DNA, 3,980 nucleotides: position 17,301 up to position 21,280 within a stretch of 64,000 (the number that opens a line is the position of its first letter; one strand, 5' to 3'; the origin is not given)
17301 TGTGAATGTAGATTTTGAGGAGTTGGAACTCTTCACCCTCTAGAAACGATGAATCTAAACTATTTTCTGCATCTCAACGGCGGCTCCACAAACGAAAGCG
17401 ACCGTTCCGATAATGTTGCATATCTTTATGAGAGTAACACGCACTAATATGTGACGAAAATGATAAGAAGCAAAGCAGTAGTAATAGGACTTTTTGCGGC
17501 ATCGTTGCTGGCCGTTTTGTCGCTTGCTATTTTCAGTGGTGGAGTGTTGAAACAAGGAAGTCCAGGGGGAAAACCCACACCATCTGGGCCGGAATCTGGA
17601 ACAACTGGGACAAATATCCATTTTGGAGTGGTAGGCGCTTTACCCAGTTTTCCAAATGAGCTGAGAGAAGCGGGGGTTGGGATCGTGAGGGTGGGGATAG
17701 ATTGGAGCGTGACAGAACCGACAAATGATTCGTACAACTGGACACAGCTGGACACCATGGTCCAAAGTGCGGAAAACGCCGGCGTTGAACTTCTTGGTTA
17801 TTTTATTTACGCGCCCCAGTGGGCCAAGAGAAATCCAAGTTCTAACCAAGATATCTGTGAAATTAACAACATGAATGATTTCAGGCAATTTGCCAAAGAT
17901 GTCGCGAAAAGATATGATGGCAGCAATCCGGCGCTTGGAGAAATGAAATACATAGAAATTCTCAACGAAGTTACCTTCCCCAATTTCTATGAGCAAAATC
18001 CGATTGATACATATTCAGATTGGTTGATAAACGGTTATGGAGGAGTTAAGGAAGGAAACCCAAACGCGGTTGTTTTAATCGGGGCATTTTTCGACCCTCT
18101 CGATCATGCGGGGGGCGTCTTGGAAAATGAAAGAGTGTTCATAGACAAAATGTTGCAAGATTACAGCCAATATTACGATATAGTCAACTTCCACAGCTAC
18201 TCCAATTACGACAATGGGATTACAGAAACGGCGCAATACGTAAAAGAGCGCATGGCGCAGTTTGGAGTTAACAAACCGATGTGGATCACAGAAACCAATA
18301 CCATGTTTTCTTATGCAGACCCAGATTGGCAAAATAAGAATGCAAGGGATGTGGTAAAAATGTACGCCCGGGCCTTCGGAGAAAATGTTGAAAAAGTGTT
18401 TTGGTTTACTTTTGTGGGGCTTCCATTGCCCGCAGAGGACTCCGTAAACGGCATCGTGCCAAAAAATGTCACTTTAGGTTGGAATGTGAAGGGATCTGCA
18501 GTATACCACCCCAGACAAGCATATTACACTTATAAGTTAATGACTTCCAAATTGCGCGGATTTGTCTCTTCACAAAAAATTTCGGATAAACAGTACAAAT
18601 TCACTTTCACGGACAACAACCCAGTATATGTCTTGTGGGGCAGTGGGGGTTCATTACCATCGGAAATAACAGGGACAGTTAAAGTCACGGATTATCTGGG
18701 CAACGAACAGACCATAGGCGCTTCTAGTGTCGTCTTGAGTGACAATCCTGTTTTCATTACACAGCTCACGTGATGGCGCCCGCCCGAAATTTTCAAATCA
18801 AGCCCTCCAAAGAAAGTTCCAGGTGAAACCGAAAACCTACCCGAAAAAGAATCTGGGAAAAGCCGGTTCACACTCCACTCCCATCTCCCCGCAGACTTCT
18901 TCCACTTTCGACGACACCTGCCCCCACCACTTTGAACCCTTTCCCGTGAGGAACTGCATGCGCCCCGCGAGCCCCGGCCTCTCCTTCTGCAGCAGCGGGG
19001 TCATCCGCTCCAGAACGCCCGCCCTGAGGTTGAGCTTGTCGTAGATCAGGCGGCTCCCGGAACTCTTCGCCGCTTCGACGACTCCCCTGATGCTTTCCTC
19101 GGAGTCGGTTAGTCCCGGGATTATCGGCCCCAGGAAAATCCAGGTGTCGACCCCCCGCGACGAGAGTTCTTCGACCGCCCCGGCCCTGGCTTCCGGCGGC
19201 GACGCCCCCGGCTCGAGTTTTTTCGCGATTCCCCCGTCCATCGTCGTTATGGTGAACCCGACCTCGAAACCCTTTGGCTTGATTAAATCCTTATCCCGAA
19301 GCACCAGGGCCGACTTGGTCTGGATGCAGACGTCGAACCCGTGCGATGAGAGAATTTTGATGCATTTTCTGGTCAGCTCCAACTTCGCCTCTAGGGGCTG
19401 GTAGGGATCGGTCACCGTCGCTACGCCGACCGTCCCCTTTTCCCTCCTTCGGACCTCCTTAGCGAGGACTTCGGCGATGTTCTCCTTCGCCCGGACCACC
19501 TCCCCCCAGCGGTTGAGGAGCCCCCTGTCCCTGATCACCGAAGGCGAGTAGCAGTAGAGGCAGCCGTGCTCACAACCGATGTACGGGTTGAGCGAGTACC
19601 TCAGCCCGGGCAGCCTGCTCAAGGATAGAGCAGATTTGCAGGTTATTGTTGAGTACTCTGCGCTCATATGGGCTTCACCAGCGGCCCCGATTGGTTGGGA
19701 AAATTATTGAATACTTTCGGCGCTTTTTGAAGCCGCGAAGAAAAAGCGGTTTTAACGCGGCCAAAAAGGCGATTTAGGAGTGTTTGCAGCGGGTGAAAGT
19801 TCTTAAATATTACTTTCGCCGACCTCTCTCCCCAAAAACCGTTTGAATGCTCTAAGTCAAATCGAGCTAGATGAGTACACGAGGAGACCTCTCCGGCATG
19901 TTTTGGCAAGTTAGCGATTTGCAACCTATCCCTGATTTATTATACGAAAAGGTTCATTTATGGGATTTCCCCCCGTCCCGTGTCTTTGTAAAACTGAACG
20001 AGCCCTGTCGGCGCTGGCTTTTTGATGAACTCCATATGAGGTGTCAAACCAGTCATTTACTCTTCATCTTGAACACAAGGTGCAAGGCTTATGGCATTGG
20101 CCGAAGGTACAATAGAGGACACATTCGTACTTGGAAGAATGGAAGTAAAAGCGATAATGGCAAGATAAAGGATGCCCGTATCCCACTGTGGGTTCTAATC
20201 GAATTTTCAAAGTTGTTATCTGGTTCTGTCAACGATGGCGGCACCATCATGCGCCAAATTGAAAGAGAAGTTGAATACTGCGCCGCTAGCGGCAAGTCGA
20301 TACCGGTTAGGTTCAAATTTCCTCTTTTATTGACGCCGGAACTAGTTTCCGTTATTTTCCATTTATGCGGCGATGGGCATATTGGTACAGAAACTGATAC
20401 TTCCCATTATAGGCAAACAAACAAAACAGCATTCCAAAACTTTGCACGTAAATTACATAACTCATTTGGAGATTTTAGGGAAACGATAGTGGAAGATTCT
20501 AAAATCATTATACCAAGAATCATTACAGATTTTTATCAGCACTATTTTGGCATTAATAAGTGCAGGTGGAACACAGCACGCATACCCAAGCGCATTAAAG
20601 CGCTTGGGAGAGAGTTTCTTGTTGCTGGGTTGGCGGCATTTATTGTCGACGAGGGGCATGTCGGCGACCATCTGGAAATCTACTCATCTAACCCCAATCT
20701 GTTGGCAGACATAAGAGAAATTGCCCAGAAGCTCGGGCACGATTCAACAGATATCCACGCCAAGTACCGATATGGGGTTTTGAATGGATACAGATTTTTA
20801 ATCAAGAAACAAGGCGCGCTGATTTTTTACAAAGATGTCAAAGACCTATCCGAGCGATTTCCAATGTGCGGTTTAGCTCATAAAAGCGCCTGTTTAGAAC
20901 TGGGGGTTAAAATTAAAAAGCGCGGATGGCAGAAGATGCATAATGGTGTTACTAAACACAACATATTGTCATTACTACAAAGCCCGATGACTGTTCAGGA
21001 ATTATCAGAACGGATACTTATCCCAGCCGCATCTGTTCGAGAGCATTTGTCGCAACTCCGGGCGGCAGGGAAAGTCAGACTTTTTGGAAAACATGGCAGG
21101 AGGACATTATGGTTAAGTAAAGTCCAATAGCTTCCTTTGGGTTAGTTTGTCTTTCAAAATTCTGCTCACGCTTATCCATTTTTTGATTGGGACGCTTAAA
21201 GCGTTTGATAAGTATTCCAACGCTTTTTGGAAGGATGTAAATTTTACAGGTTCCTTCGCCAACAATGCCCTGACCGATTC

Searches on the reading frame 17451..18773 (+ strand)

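Call 73: search_protein_families(library=pfam, proteins=[window:17451-18773:+], max_evalue=0.001)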
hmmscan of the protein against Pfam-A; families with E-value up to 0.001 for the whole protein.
window:17451-18773:+ (440 aa): 4 families
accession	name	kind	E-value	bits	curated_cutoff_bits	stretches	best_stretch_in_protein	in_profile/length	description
PF02449.21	Glyco_hydro_42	-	2.3e-08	34.2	21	1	71-113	19-62/376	Beta-galactosidase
PF11790.14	Glyco_hydro_cc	-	9.5e-07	29.1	21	1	241-320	135-209/237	Glycosyl hydrolase catalytic core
PF00150.24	Cellulase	-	1.3e-06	28.5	23.5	1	48-305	7-253/272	Cellulase (glycosyl hydrolase family 5)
PF00331.26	Glyco_hydro_10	-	0.001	18.8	22.1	0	85-176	47-131/311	Glycosyl hydrolase family 10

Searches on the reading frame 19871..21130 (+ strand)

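Call 73: search_protein_families(library=pfam, proteins=[window:19871-21130:+], max_evalue=0.001)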
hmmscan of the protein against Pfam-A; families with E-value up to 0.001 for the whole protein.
window:19871-21130:+ (419 aa): 3 families
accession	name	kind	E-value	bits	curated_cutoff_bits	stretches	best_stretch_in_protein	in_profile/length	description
PF01022.26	HTH_5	-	1.3e-05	25.4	22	1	366-400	9-43/47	Bacterial regulatory protein, arsR family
PF12840.13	HTH_20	-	0.00012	22.4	27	1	365-400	9-46/51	Helix-turn-helix domain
PF13412.12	HTH_24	-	0.00014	21.8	21.9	0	361-403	4-48/48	Winged helix-turn-helix DNA-binding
